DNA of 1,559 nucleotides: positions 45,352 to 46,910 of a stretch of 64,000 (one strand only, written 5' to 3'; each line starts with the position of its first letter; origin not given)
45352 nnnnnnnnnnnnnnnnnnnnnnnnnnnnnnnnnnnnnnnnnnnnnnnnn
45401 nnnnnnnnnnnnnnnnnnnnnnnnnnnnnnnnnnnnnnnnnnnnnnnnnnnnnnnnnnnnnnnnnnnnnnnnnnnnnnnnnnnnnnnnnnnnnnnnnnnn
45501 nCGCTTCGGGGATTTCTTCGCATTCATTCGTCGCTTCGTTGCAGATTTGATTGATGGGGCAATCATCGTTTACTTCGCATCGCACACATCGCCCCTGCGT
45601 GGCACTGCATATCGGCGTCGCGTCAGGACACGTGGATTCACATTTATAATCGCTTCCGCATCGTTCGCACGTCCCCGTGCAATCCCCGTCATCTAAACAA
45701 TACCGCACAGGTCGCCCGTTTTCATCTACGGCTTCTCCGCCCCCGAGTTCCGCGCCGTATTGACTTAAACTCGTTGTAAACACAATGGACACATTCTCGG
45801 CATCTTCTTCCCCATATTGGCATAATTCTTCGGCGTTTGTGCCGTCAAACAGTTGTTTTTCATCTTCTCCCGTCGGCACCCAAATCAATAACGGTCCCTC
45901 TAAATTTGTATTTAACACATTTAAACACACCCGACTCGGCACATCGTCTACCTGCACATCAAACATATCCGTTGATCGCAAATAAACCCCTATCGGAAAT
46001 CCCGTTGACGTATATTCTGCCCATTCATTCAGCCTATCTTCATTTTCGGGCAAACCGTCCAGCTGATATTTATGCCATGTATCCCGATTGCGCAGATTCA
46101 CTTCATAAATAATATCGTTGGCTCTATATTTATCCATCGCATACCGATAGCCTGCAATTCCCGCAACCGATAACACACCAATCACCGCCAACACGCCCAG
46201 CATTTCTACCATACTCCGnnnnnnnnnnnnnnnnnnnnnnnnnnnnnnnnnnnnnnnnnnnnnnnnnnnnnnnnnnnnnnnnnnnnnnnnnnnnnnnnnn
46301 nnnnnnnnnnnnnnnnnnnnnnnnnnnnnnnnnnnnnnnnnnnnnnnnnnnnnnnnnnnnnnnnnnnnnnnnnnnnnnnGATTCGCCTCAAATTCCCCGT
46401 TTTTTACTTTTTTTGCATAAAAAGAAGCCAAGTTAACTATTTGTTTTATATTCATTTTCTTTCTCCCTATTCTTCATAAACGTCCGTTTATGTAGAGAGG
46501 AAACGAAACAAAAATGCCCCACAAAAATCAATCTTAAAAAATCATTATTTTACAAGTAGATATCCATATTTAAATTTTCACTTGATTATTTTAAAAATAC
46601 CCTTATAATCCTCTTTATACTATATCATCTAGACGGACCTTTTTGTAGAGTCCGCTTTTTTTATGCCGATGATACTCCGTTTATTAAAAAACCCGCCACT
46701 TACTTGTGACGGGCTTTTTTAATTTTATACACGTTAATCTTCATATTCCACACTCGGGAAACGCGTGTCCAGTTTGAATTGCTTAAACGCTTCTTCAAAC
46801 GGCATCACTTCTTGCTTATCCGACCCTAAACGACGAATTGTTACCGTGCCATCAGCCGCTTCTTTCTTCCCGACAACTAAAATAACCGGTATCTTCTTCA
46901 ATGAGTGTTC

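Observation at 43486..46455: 989-aa pilin-like protein carrying about ten tandem six-cysteine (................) modules, encoded alone between holA and thrS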

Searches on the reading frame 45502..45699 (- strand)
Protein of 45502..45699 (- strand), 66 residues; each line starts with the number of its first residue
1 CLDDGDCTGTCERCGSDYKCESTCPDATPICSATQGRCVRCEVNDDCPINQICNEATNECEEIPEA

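Call 14: search_protein_families(library=pfam, proteins=[window:45502-45699:-], max_evalue=10)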
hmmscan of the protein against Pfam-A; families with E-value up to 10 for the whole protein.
seq(66 aa): 0 families
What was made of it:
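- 45520..45699 (-): 12-Cys knot-like linker, residues 253-312. No family match (call 14).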

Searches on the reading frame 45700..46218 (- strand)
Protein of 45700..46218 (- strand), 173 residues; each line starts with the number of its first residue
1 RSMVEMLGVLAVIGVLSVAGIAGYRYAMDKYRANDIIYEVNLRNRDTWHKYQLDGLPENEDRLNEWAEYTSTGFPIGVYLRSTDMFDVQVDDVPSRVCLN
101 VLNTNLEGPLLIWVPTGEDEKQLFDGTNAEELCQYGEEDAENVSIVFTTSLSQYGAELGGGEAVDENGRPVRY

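Call 14: search_protein_families(library=pfam, proteins=[window:45700-46218:-], max_evalue=10)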
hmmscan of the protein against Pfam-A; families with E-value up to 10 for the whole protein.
seq(173 aa): 0 families

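Call 46: search_solved_structures(query=A2, max_evalue=10)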
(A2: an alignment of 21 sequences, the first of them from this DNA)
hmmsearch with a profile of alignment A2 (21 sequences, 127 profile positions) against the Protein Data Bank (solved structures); distinct sequences matched with E-value up to 10: 4.
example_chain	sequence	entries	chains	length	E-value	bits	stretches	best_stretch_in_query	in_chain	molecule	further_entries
5j11_B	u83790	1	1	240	0.42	13.9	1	60-105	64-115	Interleukin-7 receptor subunit alpha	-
7opb_A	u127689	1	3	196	0.61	13.4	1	60-105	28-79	Interleukin-7 receptor subunit alpha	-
4nn5_B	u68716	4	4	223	0.76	13.1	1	60-106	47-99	Interleukin-7 receptor subunit alpha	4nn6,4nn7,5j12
3di2_B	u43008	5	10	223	1.4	12.2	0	60-105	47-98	Interleukin-7 receptor subunit alpha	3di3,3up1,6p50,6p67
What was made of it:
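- On Type IVb pilin subclass: No PDB sequence hit (call 46).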

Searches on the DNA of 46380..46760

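Call 87: search_rna_families(source=window, start=46380, end=46760, threshold=evalue, max_evalue=1)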
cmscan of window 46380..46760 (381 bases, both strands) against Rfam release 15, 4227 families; matches with E-value up to 1: 4.
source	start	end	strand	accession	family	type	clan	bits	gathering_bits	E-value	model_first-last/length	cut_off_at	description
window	46423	46488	-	RF02183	ST7-OT3_1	Gene; lncRNA;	-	27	50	0.021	1-79/79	no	ST7 overlapping transcript 3 conserved region 1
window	46673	46715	-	RF01727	SAM-SAH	Cis-reg; riboswitch;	-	21.4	40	0.013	1-49/49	no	SAM/SAH riboswitch aptamer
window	46634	46723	+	RF00378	Qrr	Gene; sRNA;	-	21.3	50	0.12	1-108/108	no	Qrr RNA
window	46645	46724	+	RF00506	Thr_leader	Cis-reg; leader;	-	21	55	0.11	1-118/118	no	Threonine operon leader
